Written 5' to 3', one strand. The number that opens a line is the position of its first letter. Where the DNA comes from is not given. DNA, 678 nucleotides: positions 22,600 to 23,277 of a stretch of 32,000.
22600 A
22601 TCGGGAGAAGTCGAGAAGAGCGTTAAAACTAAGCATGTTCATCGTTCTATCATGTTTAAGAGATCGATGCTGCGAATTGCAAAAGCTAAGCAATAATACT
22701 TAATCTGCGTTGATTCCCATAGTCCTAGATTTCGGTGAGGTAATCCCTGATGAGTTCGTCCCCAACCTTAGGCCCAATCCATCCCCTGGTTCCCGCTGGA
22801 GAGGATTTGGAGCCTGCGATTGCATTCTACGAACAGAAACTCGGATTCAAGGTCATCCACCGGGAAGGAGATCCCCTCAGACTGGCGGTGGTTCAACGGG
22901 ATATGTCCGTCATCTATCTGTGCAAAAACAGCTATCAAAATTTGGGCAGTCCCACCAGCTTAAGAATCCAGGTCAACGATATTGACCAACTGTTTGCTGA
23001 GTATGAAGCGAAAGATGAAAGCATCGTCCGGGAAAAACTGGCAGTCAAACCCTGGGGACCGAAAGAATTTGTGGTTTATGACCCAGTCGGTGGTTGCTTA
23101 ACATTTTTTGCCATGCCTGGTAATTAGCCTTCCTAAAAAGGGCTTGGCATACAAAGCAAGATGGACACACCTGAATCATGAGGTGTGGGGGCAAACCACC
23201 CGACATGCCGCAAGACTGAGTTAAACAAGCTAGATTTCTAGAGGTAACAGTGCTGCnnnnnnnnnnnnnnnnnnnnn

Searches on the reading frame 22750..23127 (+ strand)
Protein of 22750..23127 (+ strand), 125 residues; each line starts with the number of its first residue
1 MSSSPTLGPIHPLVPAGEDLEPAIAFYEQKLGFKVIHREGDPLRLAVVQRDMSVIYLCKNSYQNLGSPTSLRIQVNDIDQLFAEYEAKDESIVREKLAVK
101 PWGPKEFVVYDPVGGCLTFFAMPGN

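Call 63: search_protein_families(library=pfam, proteins=[window:22750-23127:+], max_evalue=0.00001)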
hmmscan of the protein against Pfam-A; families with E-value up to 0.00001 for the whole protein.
window:22750-23127:+ (125 aa): 1 family
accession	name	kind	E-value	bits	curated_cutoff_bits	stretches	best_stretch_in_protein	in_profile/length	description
PF00903.31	Glyoxalase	-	7e-08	33.3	20.6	1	17-114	9-116/121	Glyoxalase/Bleomycin resistance protein/Dioxygenase superfamily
